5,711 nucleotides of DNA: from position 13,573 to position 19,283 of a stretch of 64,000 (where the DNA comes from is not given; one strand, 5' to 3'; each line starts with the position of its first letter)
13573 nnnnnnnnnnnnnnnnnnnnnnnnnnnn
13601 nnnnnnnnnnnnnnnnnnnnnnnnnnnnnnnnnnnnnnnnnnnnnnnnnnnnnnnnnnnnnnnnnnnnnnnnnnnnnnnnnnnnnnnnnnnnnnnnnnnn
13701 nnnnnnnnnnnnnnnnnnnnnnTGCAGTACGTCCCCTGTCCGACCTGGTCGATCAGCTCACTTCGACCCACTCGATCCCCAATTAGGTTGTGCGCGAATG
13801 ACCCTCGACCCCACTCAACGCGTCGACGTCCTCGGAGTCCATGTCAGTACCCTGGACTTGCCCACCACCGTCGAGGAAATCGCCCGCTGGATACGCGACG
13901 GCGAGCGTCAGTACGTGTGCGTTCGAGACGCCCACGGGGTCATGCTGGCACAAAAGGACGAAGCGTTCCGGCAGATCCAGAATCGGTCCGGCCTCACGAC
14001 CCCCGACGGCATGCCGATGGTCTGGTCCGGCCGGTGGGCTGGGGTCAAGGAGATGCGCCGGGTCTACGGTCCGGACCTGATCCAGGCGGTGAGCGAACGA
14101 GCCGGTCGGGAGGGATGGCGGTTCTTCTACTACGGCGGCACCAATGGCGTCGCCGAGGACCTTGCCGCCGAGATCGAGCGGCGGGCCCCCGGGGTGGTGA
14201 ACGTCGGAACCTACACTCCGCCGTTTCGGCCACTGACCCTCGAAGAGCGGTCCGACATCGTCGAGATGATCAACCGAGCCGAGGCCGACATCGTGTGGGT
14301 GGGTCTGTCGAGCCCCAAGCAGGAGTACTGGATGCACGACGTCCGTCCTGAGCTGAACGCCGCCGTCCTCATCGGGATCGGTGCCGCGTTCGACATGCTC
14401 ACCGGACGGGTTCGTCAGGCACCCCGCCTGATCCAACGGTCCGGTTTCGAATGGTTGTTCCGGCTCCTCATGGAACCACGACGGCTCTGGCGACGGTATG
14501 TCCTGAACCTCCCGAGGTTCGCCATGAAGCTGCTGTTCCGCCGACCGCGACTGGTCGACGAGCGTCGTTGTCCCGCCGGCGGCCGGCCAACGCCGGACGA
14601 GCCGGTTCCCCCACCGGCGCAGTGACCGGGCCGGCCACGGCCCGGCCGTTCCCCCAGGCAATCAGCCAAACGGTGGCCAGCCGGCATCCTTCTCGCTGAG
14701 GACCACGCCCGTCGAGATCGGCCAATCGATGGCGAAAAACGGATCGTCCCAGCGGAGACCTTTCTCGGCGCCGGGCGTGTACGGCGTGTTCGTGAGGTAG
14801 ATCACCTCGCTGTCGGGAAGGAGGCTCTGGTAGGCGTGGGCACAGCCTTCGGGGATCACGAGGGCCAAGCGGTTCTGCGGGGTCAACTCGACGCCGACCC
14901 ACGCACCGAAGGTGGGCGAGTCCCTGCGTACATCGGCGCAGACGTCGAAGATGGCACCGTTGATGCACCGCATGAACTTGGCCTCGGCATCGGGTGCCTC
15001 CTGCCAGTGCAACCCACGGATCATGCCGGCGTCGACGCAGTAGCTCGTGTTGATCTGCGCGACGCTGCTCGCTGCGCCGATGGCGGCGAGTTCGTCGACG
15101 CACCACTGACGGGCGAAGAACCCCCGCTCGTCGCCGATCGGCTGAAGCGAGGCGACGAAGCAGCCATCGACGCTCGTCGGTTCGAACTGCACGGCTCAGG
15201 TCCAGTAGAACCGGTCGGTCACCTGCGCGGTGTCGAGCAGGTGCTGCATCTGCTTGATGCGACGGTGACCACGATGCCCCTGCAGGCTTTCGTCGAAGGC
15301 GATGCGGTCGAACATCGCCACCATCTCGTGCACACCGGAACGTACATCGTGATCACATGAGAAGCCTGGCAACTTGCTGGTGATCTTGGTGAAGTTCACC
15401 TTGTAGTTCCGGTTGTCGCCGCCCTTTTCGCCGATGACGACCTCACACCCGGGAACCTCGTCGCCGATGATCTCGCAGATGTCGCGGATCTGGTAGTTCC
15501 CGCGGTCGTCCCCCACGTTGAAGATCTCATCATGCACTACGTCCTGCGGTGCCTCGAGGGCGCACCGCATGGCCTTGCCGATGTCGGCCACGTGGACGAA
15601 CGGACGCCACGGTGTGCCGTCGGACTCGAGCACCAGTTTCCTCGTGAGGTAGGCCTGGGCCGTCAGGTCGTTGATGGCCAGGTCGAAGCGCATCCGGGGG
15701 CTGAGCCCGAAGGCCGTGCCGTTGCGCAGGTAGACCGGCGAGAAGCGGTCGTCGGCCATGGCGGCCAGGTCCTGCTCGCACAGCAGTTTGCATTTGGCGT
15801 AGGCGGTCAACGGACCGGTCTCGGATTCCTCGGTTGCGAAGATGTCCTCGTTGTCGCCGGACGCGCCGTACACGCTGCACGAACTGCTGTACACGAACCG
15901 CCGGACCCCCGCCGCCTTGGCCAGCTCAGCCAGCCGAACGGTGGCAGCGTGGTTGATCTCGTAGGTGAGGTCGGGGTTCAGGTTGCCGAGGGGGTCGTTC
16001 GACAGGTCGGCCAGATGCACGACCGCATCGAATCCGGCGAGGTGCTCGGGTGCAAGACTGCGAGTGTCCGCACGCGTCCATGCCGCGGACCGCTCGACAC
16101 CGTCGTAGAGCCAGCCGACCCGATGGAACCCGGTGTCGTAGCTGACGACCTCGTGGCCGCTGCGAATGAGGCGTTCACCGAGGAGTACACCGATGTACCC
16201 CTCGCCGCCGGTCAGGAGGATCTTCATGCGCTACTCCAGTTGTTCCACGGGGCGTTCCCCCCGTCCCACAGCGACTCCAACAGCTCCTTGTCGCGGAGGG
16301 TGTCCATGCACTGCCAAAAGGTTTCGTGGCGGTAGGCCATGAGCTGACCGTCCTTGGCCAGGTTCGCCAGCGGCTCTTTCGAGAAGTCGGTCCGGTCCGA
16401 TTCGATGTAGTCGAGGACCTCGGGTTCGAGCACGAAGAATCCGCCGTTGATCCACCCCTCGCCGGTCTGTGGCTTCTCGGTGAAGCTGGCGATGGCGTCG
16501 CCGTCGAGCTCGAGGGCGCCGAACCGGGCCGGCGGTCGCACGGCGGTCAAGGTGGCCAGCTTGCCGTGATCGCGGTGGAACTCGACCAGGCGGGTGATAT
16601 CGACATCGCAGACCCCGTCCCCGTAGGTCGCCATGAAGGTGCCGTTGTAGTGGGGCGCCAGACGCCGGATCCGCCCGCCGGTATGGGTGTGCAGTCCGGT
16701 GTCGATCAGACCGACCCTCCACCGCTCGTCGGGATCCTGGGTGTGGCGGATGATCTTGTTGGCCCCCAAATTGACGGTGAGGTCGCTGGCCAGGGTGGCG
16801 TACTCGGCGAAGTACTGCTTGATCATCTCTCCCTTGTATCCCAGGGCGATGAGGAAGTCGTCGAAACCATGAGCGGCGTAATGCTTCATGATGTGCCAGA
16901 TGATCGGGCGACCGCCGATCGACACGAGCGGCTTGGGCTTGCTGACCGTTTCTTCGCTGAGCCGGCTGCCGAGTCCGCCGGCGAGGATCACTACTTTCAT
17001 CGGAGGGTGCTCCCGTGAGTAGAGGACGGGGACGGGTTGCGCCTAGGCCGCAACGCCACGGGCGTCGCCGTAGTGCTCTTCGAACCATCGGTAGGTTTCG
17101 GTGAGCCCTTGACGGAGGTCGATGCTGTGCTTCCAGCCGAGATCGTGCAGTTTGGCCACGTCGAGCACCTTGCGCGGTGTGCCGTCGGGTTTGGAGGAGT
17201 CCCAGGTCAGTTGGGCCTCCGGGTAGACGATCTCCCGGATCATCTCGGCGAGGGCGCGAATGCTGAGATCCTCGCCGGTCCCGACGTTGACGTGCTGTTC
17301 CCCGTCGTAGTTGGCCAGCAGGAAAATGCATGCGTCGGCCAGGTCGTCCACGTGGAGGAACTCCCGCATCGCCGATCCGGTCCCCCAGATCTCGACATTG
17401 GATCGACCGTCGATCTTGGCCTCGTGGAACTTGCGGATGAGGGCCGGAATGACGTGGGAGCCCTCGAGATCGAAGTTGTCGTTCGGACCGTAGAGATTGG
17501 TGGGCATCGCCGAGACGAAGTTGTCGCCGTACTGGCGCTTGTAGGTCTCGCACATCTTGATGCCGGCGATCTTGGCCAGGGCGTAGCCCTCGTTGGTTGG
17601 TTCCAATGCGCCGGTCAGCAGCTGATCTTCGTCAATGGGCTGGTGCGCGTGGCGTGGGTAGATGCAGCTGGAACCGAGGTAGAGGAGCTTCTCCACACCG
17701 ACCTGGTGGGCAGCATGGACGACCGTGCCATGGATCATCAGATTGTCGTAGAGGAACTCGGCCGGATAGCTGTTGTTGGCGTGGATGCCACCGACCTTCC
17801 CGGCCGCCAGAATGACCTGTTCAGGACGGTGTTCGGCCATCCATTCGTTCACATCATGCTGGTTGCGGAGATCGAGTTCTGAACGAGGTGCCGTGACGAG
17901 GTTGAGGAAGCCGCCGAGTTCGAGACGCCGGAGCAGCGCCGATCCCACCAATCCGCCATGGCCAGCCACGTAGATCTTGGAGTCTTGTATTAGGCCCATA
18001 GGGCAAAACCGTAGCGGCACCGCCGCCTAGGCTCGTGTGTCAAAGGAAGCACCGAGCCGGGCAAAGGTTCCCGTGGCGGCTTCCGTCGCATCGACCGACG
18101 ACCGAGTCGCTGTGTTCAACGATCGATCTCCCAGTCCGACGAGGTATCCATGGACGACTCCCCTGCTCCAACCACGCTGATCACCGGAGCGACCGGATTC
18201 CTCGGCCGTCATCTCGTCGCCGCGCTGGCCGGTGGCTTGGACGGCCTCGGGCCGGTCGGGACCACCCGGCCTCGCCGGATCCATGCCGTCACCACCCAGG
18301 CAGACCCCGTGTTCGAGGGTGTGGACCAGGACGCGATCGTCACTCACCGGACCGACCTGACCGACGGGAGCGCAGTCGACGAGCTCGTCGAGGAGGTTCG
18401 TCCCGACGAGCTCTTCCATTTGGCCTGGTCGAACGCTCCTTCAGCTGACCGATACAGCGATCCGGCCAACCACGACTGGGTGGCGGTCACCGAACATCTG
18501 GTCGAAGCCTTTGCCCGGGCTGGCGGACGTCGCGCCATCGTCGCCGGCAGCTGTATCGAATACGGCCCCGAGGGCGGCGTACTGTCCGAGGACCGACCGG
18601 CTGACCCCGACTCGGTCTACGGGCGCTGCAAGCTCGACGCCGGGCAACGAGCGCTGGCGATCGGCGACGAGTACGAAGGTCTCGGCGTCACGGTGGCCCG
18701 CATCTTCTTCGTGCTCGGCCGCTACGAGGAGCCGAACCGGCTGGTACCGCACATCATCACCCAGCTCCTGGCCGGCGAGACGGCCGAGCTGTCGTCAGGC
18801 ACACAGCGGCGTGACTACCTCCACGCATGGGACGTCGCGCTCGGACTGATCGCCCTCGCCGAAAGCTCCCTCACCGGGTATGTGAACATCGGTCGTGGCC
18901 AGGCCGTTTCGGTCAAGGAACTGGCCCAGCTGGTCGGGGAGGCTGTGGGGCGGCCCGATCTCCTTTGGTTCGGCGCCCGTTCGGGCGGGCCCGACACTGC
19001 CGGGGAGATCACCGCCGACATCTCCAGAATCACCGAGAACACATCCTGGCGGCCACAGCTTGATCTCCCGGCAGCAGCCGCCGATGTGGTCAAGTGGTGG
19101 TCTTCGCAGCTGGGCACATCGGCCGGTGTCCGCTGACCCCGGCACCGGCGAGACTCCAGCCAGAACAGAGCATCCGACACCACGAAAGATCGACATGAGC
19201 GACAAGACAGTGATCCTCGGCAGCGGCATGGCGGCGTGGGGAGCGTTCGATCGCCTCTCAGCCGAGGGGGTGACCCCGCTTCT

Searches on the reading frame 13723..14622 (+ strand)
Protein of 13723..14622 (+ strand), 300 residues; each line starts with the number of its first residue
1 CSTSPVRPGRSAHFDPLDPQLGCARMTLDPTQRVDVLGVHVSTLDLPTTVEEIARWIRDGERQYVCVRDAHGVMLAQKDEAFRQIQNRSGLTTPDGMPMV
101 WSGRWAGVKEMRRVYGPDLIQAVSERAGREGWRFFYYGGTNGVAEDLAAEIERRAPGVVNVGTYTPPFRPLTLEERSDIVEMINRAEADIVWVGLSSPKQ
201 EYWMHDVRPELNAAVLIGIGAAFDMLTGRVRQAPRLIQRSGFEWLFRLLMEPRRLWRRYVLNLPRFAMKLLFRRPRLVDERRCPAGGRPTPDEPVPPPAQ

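Call 45: search_protein_families(library=pfam, proteins=[window:13723-14622:+], max_evalue=0.001)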
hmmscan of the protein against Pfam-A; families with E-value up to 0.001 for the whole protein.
window:13723-14622:+ (300 aa): 1 family
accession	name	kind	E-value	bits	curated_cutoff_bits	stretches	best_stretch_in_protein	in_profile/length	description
PF03808.19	Glyco_tran_WecG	-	1.7e-58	197.6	27.4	1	91-259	3-168/168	Glycosyl transferase WecG/TagA/CpsF family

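Call 65: search_protein_families(library=ncbifam, proteins=[window:13723-14622:+], max_evalue=0.00001)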
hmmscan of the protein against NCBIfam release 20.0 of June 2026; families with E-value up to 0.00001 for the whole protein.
window:13723-14622:+ (300 aa): 4 families
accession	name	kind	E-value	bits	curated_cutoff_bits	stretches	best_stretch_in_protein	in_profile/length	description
TIGR00696.1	wecG_tagA_cpsF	superfamily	4.9e-49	166.5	69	1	86-262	3-176/178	WecB/TagA/CpsF family glycosyltransferase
NF041872.1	EPS_EpsA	equivalog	3.1e-47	161.2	500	1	31-271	15-255/265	exopolysaccharide biosynthesis glycosyltransferase EpsA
NF002980.1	PRK03692.1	equivalog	2.2e-32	112.4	323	1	69-260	39-227/240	lipopolysaccharide N-acetylmannosaminouronosyltransferase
NF041710.1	UDPacetylman_taseTarA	equivalog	7.6e-29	100.9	350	1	31-271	6-241/247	N-acetylglucosaminyldiphosphoundecaprenol N-acetyl-beta-D-mannosaminyltransferase TarA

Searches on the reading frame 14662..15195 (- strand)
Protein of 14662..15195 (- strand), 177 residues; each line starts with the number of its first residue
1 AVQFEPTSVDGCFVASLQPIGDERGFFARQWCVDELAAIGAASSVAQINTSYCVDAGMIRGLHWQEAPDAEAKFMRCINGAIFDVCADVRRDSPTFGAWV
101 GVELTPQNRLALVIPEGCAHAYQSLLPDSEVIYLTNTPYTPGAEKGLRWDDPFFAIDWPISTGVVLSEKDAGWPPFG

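Call 6: search_protein_families(library=pfam, proteins=[window:14662-15195:-], max_evalue=0.001)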
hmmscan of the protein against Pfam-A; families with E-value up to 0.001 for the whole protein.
window:14662-15195:- (177 aa): 1 family
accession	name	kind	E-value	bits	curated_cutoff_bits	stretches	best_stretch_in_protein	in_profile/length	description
PF00908.23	dTDP_sugar_isom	-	2.7e-54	183.8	27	1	7-176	2-166/168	dTDP-4-dehydrorhamnose 3,5-epimerase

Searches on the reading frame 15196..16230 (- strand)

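Call 9: search_protein_families(library=pfam, proteins=[window:15196-16230:-], max_evalue=0.001)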
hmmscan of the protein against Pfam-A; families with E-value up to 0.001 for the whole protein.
window:15196-16230:- (344 aa): 5 families
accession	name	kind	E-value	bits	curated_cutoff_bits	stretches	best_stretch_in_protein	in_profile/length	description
PF01370.27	Epimerase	-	1.5e-40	139.6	20.9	1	4-240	1-240/240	NAD dependent epimerase/dehydratase family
PF16363.11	GDP_Man_Dehyd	-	1.7e-16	61.1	27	1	5-240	1-250/332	GDP-mannose 4,6 dehydratase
PF04321.23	RmlD_sub_bind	-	8.9e-13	48.4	27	1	2-160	1-141/287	RmlD substrate binding domain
PF01073.25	3Beta_HSD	-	1.1e-10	41.4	22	1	6-159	2-161/280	3-beta hydroxysteroid dehydrogenase/isomerase family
PF13460.12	NAD_binding_10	-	4.9e-05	23.7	27.2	1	8-127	1-108/184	NAD(P)H-binding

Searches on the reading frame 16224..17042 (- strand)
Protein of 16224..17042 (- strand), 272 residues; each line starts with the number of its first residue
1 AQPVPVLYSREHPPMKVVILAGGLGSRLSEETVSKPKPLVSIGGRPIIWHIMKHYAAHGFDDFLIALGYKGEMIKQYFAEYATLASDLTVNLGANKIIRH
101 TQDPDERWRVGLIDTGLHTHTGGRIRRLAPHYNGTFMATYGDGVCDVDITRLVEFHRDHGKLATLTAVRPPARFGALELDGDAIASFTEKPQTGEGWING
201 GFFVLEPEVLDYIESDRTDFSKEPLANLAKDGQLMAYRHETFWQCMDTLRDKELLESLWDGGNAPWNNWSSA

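Call 9: search_protein_families(library=pfam, proteins=[window:16224-17042:-], max_evalue=0.001)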
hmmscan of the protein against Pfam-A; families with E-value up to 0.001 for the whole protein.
window:16224-17042:- (272 aa): 2 families
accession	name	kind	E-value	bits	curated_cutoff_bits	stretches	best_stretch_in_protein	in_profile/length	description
PF00483.29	NTP_transferase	-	3.7e-23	82.8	21.2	1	16-243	1-226/245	Nucleotidyl transferase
PF12804.13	NTP_transf_3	-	1.4e-08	35.5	27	1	17-80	1-57/160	MobA-like NTP transferase domain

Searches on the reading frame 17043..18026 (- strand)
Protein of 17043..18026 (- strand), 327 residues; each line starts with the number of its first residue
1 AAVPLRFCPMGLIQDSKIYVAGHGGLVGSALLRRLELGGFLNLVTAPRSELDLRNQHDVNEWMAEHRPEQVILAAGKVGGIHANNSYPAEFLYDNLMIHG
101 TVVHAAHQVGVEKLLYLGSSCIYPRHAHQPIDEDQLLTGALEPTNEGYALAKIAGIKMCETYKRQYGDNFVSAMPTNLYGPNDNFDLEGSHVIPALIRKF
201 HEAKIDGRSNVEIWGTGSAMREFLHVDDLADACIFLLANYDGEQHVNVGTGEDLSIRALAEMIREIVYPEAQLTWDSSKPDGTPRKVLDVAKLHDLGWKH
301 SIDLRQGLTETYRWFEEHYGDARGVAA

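Call 9: search_protein_families(library=pfam, proteins=[window:17043-18026:-], max_evalue=0.001)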
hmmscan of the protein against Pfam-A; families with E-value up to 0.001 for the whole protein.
window:17043-18026:- (327 aa): 3 families
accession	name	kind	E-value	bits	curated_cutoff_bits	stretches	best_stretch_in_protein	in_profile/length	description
PF01370.27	Epimerase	-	4.2e-62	210.1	20.9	1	18-249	1-240/240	NAD dependent epimerase/dehydratase family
PF16363.11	GDP_Man_Dehyd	-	2.9e-17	63.6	27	1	51-310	59-331/332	GDP-mannose 4,6 dehydratase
PF04321.23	RmlD_sub_bind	-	1.6e-05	24.6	27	1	17-155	2-132/287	RmlD substrate binding domain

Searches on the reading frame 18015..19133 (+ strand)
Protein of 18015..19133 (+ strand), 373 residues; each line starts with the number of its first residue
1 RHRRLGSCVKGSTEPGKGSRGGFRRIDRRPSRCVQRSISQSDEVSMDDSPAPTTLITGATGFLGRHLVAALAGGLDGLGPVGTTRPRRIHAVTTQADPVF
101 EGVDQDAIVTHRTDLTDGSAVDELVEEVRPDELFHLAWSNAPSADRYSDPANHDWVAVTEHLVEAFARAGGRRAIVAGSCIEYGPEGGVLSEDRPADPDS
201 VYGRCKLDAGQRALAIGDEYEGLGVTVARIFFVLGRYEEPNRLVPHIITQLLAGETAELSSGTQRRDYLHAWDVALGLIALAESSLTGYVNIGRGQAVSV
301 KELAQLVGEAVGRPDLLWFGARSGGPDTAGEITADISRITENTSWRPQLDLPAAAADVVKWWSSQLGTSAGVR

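Call 45: search_protein_families(library=pfam, proteins=[window:18015-19133:+], max_evalue=0.001)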
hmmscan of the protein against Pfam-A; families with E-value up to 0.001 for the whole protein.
window:18015-19133:+ (373 aa): 3 families
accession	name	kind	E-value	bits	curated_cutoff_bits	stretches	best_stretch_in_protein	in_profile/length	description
PF01370.27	Epimerase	-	1.9e-36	126.1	20.9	1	55-293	2-240/240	NAD dependent epimerase/dehydratase family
PF16363.11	GDP_Man_Dehyd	-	1.8e-23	84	27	1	55-313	1-268/332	GDP-mannose 4,6 dehydratase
PF04321.23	RmlD_sub_bind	-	1.2e-08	34.9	27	1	54-284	3-199/287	RmlD substrate binding domain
